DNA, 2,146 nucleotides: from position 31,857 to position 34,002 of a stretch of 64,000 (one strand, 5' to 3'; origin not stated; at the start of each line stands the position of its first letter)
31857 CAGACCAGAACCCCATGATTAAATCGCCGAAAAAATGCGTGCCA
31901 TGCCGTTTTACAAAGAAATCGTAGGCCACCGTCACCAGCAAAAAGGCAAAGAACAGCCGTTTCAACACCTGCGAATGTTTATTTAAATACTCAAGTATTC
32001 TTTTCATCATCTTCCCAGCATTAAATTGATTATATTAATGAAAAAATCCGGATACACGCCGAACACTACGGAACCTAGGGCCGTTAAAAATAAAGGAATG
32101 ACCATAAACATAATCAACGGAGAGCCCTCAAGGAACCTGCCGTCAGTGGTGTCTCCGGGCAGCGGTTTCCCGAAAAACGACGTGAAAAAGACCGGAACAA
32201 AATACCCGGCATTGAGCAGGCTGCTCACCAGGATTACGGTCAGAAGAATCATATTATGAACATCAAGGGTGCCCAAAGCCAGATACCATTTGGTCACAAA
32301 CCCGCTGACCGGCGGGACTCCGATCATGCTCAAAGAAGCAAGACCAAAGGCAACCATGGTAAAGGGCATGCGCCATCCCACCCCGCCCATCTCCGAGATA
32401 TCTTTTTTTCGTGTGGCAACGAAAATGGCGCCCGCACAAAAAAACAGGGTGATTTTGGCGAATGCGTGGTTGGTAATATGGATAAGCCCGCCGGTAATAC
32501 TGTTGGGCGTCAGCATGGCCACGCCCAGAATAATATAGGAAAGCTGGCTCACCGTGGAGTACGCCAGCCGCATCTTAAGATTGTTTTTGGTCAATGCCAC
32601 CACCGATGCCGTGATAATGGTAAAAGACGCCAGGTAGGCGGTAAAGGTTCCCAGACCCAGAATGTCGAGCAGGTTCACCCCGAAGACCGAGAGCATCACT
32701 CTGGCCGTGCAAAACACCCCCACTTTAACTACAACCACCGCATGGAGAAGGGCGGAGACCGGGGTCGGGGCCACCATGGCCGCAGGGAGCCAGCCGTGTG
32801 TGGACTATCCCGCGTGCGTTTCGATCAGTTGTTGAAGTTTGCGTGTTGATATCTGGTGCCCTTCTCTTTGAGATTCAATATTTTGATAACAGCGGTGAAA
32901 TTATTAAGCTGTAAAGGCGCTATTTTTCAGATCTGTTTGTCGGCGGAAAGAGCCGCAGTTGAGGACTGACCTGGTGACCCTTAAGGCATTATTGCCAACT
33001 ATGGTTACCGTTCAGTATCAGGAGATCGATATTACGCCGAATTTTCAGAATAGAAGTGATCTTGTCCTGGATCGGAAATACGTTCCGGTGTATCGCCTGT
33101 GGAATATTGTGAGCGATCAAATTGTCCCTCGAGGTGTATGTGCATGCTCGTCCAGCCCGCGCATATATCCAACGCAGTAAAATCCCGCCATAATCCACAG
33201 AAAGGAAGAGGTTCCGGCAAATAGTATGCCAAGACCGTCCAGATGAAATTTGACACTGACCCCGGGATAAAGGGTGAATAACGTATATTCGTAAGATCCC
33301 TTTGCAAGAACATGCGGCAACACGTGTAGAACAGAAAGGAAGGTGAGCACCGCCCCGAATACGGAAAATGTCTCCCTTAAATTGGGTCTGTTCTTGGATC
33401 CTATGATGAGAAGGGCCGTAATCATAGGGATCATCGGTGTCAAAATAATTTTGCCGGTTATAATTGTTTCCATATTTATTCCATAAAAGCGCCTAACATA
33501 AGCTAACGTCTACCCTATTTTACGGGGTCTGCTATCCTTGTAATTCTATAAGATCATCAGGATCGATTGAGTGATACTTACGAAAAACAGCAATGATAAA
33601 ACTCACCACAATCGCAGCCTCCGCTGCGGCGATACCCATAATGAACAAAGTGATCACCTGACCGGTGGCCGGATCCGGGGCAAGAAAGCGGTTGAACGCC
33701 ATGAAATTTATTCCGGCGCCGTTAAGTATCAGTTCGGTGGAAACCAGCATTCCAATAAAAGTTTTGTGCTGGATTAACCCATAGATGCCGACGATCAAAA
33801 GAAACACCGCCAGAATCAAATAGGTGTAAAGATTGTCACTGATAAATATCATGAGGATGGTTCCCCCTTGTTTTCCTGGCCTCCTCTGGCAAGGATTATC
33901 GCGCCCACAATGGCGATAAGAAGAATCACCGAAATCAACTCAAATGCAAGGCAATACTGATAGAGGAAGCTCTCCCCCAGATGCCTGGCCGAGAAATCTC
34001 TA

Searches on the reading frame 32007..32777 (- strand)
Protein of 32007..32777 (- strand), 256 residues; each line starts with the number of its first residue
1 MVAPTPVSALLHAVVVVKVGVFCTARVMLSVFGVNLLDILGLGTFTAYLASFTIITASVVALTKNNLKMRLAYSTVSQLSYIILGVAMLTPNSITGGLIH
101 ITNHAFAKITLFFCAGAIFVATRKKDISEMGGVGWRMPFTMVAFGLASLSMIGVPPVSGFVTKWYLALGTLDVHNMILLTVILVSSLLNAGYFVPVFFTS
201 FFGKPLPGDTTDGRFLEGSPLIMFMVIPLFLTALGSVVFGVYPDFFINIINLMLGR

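Call 13: find_encoding_contigs(protein=window:32007-32777:-, flank=6000, max_places=6)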
Protein window:32007-32777:- (256 aa): no gene with exactly this product is on record in the collection.

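Call 30: search_protein_families(library=pfam, proteins=[window:32007-32777:-])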
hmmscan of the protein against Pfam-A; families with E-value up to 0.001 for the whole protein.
window:32007-32777:- (256 aa): 1 family
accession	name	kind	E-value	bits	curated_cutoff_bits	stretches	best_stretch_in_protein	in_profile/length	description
PF00361.26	Proton_antipo_M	-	2.5e-34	119.3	21.5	1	1-188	110-293/294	NADH:quinone oxidoreductase/Mrp antiporter, TM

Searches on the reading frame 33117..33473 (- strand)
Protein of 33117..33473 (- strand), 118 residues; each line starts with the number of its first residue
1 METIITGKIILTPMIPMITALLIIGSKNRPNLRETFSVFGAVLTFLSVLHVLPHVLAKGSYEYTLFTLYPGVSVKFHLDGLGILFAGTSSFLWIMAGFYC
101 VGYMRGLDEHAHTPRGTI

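Call 30: search_protein_families(library=pfam, proteins=[window:33117-33473:-])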
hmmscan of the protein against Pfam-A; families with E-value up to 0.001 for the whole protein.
window:33117-33473:- (118 aa): 0 families

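Call 44: list_cluster_members(proteins=[window:33117-33473:-, window:32007-32777:-, window:30006-31772:-, window:34822-35805:-, window:32959-33180:+])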
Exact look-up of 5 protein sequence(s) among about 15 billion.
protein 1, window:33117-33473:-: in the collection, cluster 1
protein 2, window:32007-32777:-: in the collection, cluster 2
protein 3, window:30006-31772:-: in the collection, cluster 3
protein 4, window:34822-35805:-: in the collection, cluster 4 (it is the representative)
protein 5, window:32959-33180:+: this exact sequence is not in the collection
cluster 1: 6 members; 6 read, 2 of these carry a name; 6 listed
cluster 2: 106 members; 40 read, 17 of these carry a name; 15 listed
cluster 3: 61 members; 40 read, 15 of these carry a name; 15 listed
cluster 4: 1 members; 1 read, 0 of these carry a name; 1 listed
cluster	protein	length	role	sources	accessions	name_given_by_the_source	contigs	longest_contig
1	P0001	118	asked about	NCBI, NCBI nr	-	-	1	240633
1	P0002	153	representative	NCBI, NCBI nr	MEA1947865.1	MAG: monovalent cation/H+ antiporter subunit D family protein, partial ... | monovalent cation/H+ antiporter subunit D family protein [Thermodesulfobacteriota ...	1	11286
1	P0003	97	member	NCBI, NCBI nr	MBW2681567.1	MAG: hypothetical protein JRD01_12635, partial [Deltaproteobacteria bacterium] | hypothetical protein [Deltaproteobacteria bacterium]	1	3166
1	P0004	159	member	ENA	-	-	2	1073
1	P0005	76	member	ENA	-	-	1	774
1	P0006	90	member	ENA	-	-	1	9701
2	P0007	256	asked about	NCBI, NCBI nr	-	-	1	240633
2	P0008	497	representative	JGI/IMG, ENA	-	-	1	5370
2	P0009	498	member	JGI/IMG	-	multicomponent Na+:H+ antiporter subunit D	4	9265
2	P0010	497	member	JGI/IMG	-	multicomponent Na+:H+ antiporter subunit D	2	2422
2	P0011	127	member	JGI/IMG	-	multicomponent Na+:H+ antiporter subunit D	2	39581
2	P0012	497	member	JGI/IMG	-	multicomponent Na+:H+ antiporter subunit D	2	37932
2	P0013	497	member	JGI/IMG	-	multicomponent Na+:H+ antiporter subunit D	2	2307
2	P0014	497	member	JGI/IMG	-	multicomponent Na+:H+ antiporter subunit D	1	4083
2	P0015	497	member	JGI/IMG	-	multicomponent Na+:H+ antiporter subunit D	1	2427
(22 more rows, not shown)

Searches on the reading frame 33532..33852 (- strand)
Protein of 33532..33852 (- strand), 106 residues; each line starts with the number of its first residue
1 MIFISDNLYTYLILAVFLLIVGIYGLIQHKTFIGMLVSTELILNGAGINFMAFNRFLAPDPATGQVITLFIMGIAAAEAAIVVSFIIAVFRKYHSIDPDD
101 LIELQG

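Call 5: find_encoding_contigs(protein=window:33532-33852:-, flank=6000, max_places=8)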
Protein window:33532-33852:- (106 aa): 4 contigs read that carry it; 4 places shown.
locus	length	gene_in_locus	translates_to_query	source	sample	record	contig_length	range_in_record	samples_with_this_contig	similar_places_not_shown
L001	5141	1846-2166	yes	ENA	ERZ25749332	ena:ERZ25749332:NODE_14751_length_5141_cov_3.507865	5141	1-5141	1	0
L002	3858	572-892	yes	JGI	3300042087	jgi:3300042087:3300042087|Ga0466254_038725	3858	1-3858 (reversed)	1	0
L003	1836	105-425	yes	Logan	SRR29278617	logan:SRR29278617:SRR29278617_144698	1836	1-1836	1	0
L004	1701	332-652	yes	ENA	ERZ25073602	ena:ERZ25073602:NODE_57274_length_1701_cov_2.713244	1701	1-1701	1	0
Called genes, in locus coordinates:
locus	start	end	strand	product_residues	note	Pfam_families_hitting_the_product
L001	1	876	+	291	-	?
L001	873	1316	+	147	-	PF25160:LdpA_Fe-S-bd (faint), PF12797:Fer4_2 (faint), PF12837:Fer4_6 (faint), PF13183:Fer4_8 (weak), PF14697:Fer4_21 (weak), PF12838:Fer4_7, PF13187:Fer4_9, PF00037:Fer4, +3 more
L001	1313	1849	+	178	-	PF00499:Oxidored_q3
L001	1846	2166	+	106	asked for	PF00420:Oxidored_q2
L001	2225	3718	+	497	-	PF00361:Proton_antipo_M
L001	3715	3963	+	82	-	-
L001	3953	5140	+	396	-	?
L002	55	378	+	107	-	PF00499:Oxidored_q3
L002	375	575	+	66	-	PF00499:Oxidored_q3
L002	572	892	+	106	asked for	PF00420:Oxidored_q2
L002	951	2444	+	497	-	PF00361:Proton_antipo_M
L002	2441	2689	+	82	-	-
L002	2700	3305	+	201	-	PF00361:Proton_antipo_M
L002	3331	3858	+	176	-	?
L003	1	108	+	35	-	?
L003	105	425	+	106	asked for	PF00420:Oxidored_q2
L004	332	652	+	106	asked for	PF00420:Oxidored_q2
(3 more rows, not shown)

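Call 8: find_related_loci(query=L001:2225-3718:+, collection=genome_contigs, flank=6000)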
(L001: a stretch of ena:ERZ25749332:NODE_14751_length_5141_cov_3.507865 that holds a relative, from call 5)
Query L001:2225-3718:+ (497 aa) in genome_contigs; peptide patterns used: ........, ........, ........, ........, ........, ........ (x = any residue, [..] = any of these).
160 stretches matched a pattern; 72 encode a relative of the query (tblastn E <= 1e-3); 71 distinct loci.
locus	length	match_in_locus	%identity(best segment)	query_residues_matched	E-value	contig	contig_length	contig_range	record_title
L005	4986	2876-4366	99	1-497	0e+0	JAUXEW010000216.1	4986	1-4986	MAG: Desulfobacteraceae bacterium isolate CSMAG_2887 CSMAG_2887_k117_2699938_length_4986_cov_44.0000, whole genome shotg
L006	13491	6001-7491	93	1-497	0e+0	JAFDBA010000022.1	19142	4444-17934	MAG: Deltaproteobacteria bacterium isolate AB_69_Bin_188 AB_69_Bin_188_scaffold_3586, whole genome shotgun sequence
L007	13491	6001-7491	93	1-497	0e+0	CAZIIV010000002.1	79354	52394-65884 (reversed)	MAG TPA_asm: uncultured Desulfobacteraceae bacterium isolate SRP319275_co2_170 genome assembly, contig: NODE_73_length_7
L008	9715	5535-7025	94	1-497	0e+0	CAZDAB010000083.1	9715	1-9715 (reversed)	MAG TPA_asm: uncultured Desulfobacteraceae bacterium isolate binchicken_co89_303 genome assembly, contig: NODE_14272_len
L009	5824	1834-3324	94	1-497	0e+0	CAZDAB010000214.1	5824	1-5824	MAG TPA_asm: uncultured Desulfobacteraceae bacterium isolate binchicken_co89_303 genome assembly, contig: NODE_29557_len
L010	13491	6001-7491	85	1-497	0e+0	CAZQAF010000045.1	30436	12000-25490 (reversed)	MAG TPA_asm: uncultured Desulfobacteraceae bacterium isolate binchicken_co224_214 genome assembly, contig: NODE_1247_len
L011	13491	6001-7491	84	1-497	0e+0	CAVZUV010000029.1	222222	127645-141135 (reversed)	MAG: uncultured delta proteobacterium isolate MFD02416.bin.2.152 genome assembly, contig: contig_76343, whole genome sho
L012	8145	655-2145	84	1-497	0e+0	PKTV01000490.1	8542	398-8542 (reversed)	MAG: Desulfobacteraceae bacterium isolate BM005 sc_4610, whole genome shotgun sequence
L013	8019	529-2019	84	1-497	0e+0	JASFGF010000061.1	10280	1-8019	MAG: Desulfobacterales bacterium isolate D0606U02metaG_Bin_281 D0606U02metaG_FD_scaffold_809_c1, whole genome shotgun se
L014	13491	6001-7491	84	1-497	0e+0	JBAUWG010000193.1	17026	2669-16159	MAG: Desulfobacterales bacterium isolate MFD09702_ilm_asm_bin26 k127_150638, whole genome shotgun sequence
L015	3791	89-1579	84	1-497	0e+0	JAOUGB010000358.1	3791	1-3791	MAG: Desulfobacteraceae bacterium isolate 4_1_July_SF_Bin60 4_1_July_SF_Bin60_scaffold_15764_c1, whole genome shotgun se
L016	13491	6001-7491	84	1-497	0e+0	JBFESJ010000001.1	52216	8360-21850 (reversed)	MAG: Desulfobacterales bacterium isolate Mix_mud06.2021.04.45 k141_691507_length_52216_cov_9.7587, whole genome shotgun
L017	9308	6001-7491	85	1-497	0e+0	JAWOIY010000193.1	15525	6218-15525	MAG: Desulfobacterales bacterium isolate CWP6-1.bin.108 k191_625074, whole genome shotgun sequence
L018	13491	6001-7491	84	1-497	0e+0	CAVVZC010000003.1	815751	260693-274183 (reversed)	MAG: uncultured delta proteobacterium isolate MFD03551.bin.1.10 genome assembly, contig: contig_12437, whole genome shot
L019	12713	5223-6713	84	1-497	0e+0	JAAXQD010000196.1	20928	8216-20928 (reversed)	MAG: Desulfobacterales bacterium isolate MAG-BB-01-B scaffold_174, whole genome shotgun sequence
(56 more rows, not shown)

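Call 30: search_protein_families(library=pfam, proteins=[L001:2225-3718:+])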
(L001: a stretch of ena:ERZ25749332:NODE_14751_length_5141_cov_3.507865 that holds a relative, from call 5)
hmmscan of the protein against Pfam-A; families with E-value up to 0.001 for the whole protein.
L001:2225-3718:+ (497 aa): 1 family
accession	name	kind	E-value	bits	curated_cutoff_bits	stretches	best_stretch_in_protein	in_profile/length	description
PF00361.26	Proton_antipo_M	-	1.2e-52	179.4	21.5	1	132-429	1-293/294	NADH:quinone oxidoreductase/Mrp antiporter, TM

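Call 32: search_protein_families(library=ncbifam, proteins=[L001:2225-3718:+, window:33532-33852:-])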
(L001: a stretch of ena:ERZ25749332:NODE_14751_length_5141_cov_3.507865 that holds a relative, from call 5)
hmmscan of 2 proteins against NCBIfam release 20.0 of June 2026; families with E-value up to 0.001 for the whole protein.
L001:2225-3718:+ (497 aa): 72 families (the best 25 are shown)
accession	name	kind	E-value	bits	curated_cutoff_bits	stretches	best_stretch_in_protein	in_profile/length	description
NF006236.0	PRK08375.1-1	equivalog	5.8e-222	738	663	1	1-494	1-491/493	putative monovalent cation/H+ antiporter subunit D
NF005561.0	PRK07234.1-1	equivalog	1.2e-149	499.7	718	1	8-445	8-442/569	putative monovalent cation/H+ antiporter subunit D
NF005140.0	PRK06589.1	equivalog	5.3e-107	358.6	470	1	8-475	12-469/489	putative monovalent cation/H+ antiporter subunit D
NF006419.0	PRK08668.1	equivalog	2.4e-62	211.6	617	1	11-494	9-477/613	NADH dehydrogenase subunit M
NF005097.0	PRK06525.1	equivalog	1.8e-61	208.3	430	1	9-470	5-461/480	hydrogenase 4 subunit D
NF005141.0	PRK06590.1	equivalog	3.6e-59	201.3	556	1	9-483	5-467/615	NADH-quinone oxidoreductase subunit L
NF009287.0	PRK12647.1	equivalog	5.5e-58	197.1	937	1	41-491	36-474/773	putative monovalent cation/H+ antiporter subunit A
NF009305.0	PRK12662.1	equivalog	5.7e-56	190.3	700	1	9-492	6-484/492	putative monovalent cation/H+ antiporter subunit D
NF006240.0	PRK08376.1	subfamily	1.8e-55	188.8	662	1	14-489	12-497/521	putative monovalent cation/H+ antiporter subunit D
TIGR01974.1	NDH_I_L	subfamily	8.2e-55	186.9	407.5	1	9-485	6-480/630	NADH-quinone oxidoreductase subunit L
NF009288.0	PRK12648.1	equivalog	9e-54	182.9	1104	1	11-489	5-476/954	monovalent cation/H+ antiporter subunit A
TIGR01972.1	NDH_I_M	subfamily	2e-53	181.8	263.8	1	14-492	6-476/486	NADH-quinone oxidoreductase subunit M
NF009306.0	PRK12663.1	equivalog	3.2e-53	181.2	542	1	9-491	6-474/498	Na+/H+ antiporter subunit D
NF005086.0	PRK06521.1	equivalog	6.4e-53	180.2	667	1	19-492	18-500/669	hydrogenase 4 subunit B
NF009284.0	PRK12644.1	equivalog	5.2e-52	177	962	1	70-490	62-477/975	Na+/H+ antiporter subunit A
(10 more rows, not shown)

window:33532-33852:- (106 aa): 6 families
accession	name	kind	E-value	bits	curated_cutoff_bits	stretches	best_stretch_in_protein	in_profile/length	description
NF004322.0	PRK05715.1-4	equivalog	1.9e-25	88.8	128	1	8-104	6-102/104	NADH-quinone oxidoreductase subunit NuoK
NF004320.0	PRK05715.1-2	equivalog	6e-22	77.6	57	1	8-105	3-98/99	NADH-quinone oxidoreductase subunit NuoK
NF040614.1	F420_dehyd_FpoK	exception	9.9e-21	74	145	1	8-101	2-93/98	F420H2 dehydrogenase subunit FpoK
NF004323.0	PRK05715.1-5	equivalog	9.6e-18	64.4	89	1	8-105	5-101/102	NADH-quinone oxidoreductase subunit NuoK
NF004321.0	PRK05715.1-3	equivalog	2.8e-17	62.8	91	1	8-106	4-101/101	NADH-quinone oxidoreductase subunit NuoK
NF004319.0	PRK05715.1-1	equivalog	1.9e-13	50.4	101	1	11-106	7-100/100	NADH-quinone oxidoreductase subunit NuoK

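Call 41: search_solved_structures(query=L001:2225-3718:+, max_evalue=1e-20, show_alignments=2)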
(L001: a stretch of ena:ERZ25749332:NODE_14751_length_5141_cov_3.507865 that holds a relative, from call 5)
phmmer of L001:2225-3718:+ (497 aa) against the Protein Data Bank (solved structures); distinct sequences matched with E-value up to 1e-20: 49.
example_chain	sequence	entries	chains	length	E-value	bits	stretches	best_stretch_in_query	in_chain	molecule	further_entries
6cfw_H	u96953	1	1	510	3.2e-46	161.7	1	27-484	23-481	Monovalent cation/H+ antiporter subunit D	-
6hum_F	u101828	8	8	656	2.7e-36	129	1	11-450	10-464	NADH dehydrogenase subunit 5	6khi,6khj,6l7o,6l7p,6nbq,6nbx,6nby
8e9g_L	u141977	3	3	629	9.9e-34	120.5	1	71-481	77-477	NADH-quinone oxidoreductase, L subunit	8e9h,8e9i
5gpn_j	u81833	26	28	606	1.2e-33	120.2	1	26-447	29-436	NADH-ubiquinone oxidoreductase chain 5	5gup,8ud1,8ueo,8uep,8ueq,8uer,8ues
7v2c_l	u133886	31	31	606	2.1e-33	119.5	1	41-447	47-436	NADH-ubiquinone oxidoreductase chain 5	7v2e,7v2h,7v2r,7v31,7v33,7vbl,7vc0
7v2d_l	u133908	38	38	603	2.3e-33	119.3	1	41-447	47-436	NADH-ubiquinone oxidoreductase chain 5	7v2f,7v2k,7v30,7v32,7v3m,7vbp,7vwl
6u8y_H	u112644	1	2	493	3.7e-33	118.6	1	77-489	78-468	NADH dehydrogenase subunit N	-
3rko_L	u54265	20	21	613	5e-33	118.2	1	10-475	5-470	NADH-QUINONE OXIDOREDUCTASE SUBUNIT L | Proton-translocating NADH-quinone oxidoreductase, chain L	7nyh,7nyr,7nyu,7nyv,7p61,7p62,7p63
7z7r_L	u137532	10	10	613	5e-33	118.2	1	10-475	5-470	NADH dehydrogenase subunit L | NADH-quinone oxidoreductase subunit L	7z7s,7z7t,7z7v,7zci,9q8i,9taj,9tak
5lnk_L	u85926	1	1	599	2e-32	116.2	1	48-472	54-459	Mitochondrial complex I, ND5 subunit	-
6q9b_D5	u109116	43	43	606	2.1e-32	116.2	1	48-472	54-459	NADH-ubiquinone oxidoreductase chain 5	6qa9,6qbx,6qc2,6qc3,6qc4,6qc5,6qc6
6z16_A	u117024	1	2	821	5.3e-32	114.8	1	72-486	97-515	Multisubunit Na+/H+ antiporter, A subunit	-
7d3u_D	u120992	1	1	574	8.2e-32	114.2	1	10-451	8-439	Monovalent Na+/H+ antiporter subunit D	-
5xtc_l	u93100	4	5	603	1e-31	113.9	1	9-479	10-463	NADH-ubiquinone oxidoreductase chain 5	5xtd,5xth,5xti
9cwt_l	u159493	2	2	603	3e-31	112.3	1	9-479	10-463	NADH-ubiquinone oxidoreductase chain 5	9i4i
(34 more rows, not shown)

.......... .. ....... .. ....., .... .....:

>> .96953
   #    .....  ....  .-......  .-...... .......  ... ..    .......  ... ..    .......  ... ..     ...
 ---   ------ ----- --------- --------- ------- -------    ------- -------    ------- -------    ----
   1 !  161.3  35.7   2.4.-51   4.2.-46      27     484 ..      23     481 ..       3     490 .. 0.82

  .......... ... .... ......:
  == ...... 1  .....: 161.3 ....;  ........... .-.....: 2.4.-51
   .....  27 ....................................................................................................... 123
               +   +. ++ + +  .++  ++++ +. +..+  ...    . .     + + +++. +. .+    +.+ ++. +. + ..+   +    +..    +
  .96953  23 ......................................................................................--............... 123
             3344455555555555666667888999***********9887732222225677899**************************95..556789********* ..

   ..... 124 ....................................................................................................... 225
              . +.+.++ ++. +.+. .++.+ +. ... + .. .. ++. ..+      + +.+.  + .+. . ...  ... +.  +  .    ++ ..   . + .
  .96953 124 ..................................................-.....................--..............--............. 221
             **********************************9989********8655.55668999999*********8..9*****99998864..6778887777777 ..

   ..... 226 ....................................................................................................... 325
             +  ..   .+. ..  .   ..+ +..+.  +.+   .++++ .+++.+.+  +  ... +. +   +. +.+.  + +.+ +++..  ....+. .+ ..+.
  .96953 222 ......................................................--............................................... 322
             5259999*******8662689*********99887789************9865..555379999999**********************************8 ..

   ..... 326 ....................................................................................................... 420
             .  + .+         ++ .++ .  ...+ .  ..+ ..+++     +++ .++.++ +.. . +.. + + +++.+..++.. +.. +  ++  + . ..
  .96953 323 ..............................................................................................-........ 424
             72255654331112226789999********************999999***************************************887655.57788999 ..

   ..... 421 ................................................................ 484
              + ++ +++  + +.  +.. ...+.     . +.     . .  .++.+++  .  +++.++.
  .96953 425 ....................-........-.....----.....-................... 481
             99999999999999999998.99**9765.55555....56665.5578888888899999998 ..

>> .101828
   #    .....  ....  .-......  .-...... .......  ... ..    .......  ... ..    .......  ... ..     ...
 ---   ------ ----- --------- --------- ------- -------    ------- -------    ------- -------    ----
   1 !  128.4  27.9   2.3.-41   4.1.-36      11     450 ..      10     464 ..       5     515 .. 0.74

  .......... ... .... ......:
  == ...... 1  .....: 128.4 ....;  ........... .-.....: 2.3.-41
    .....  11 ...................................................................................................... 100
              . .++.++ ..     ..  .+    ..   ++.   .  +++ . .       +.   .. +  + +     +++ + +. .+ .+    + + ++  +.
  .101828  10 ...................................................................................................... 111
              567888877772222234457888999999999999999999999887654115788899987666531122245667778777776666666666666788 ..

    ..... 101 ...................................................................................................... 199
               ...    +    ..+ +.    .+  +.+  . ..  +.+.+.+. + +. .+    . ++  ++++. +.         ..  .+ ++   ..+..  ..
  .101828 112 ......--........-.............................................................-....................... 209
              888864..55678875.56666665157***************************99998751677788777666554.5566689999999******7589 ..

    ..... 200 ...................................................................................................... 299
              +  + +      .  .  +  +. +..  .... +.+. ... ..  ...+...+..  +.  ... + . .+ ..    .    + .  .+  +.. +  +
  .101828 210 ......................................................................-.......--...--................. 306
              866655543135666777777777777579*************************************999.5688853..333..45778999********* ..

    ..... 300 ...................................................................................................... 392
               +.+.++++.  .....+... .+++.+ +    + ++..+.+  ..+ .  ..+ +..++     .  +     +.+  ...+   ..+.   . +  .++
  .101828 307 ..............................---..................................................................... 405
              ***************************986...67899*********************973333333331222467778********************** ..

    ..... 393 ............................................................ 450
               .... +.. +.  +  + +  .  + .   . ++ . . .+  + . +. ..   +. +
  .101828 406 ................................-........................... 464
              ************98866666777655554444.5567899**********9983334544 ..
